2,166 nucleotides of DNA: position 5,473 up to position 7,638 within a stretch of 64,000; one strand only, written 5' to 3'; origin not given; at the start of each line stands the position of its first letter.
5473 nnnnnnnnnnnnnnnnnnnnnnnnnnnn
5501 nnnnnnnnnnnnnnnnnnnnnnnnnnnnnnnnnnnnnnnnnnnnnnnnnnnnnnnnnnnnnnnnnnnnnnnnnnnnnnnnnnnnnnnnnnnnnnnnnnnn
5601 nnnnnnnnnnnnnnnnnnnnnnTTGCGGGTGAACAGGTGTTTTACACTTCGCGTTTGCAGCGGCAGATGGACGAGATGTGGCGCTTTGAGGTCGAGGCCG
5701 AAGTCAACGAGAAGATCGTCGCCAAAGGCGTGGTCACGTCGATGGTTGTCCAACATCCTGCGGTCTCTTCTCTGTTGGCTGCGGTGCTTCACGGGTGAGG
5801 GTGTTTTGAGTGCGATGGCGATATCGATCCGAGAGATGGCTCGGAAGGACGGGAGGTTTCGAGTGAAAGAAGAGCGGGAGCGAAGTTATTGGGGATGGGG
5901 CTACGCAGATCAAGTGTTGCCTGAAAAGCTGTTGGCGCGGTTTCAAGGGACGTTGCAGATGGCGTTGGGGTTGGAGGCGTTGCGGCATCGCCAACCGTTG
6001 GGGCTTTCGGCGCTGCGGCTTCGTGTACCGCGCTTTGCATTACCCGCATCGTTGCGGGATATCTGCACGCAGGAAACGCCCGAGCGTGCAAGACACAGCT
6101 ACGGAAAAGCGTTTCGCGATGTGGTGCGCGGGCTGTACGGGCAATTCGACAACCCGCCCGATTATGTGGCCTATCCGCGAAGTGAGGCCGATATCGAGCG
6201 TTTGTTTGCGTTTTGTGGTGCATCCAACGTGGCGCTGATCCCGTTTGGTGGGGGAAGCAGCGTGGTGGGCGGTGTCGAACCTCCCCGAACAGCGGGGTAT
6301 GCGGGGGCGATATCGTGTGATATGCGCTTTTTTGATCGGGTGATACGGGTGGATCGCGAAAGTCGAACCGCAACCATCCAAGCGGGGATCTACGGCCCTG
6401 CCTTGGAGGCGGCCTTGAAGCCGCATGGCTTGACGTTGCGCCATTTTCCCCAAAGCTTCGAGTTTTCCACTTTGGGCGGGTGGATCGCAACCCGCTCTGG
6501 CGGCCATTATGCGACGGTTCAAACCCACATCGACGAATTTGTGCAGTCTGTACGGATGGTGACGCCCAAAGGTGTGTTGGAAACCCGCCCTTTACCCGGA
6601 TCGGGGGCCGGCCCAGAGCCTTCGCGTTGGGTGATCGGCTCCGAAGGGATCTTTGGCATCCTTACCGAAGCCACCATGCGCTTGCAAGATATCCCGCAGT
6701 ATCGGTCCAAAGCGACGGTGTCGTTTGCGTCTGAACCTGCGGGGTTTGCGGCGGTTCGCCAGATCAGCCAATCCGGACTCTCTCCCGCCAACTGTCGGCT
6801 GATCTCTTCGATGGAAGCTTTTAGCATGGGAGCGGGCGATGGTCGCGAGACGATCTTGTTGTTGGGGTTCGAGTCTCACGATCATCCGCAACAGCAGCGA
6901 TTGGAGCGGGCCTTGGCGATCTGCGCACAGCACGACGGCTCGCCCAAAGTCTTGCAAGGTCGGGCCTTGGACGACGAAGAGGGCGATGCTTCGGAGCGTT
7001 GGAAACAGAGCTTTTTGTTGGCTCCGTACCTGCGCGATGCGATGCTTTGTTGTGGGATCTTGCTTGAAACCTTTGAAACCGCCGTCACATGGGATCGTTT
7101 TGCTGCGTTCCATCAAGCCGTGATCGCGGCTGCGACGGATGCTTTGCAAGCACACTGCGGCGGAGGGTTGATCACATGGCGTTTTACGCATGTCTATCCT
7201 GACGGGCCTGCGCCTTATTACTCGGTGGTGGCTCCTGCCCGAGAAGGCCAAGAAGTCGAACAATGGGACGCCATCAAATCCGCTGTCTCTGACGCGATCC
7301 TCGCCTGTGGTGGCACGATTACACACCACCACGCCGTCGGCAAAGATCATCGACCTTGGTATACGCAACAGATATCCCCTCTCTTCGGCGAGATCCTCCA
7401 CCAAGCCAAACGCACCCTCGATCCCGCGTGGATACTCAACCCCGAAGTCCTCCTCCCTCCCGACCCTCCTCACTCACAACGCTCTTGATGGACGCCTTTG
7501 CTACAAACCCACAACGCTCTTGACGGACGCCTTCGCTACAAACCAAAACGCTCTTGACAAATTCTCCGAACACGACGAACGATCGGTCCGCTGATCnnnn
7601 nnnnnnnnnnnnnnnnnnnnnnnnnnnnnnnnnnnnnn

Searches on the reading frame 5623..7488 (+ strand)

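Call 38: search_protein_families(library=pfam, proteins=[window:5623-7488:+], max_evalue=0.001)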
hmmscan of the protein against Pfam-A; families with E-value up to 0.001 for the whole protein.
window:5623-7488:+ (621 aa): 2 families
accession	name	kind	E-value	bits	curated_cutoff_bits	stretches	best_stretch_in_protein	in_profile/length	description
PF02913.24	FAD-oxidase_C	-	1.4e-37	130.2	21.2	1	357-608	1-246/248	FAD linked oxidases, C-terminal domain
PF01565.28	FAD_binding_4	-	2.7e-31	108.6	26.4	1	179-319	1-135/139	FAD binding domain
